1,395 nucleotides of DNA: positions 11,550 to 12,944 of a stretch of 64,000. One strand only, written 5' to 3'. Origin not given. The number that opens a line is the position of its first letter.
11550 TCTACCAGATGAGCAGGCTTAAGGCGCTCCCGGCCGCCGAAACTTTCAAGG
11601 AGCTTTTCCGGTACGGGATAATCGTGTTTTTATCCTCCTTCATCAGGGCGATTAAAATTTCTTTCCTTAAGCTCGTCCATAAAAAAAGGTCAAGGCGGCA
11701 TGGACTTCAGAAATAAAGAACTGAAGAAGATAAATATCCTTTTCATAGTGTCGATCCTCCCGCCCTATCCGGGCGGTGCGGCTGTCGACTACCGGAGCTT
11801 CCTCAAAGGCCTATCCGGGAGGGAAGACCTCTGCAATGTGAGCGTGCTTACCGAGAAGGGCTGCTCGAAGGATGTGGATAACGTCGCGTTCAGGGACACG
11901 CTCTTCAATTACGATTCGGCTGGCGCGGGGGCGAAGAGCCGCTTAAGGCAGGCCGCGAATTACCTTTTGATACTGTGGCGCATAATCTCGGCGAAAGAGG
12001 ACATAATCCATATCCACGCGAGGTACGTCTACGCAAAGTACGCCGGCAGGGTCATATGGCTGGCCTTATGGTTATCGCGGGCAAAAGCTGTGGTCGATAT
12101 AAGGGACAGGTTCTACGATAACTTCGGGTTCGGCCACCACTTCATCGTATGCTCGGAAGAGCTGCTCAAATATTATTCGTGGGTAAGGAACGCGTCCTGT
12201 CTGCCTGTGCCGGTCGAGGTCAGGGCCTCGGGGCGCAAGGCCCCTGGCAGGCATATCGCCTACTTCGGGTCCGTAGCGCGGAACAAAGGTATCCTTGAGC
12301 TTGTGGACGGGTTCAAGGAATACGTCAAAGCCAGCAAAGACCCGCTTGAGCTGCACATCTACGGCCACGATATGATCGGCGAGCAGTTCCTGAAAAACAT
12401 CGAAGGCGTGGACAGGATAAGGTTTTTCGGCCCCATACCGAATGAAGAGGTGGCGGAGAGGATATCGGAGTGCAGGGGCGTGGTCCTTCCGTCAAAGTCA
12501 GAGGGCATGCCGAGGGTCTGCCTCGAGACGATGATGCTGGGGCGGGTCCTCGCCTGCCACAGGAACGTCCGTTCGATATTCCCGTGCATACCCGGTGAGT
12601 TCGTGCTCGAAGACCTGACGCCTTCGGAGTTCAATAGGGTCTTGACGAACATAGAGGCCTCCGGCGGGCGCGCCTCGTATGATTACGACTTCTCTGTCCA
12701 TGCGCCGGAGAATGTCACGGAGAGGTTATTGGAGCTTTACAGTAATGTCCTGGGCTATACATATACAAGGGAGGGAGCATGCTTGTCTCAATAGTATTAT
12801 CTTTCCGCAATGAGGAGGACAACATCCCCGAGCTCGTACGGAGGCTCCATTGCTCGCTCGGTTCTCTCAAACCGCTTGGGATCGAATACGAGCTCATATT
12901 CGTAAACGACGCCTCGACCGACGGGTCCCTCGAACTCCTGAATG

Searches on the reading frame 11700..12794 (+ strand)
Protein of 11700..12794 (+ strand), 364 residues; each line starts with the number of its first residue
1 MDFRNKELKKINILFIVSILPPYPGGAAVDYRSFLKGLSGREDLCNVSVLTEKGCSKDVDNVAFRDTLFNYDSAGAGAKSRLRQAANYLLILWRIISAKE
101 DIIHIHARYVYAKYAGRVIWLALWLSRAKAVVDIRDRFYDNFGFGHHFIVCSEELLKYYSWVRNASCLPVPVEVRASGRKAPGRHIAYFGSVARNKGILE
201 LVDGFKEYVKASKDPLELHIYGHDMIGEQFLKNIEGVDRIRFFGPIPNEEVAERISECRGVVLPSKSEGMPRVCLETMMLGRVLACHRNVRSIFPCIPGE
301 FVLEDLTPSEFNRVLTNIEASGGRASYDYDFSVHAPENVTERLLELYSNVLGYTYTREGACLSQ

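Call 3: search_protein_families(library=pfam, proteins=[window:11700-12794:+], max_evalue=0.01)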
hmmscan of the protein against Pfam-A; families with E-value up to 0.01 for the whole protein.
window:11700-12794:+ (364 aa): 3 families
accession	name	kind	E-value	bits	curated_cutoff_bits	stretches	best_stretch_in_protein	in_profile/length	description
PF13692.12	Glyco_trans_1_4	-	6.4e-13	49.6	27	1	184-284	2-103/142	Glycosyl transferases group 1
PF00534.26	Glycos_transf_1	-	6.1e-11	42.6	26.4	1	181-282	13-117/172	Glycosyl transferases group 1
PF13579.12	Glyco_trans_4_4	-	0.0078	17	29.7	0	26-137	2-104/158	Glycosyl transferase 4-like domain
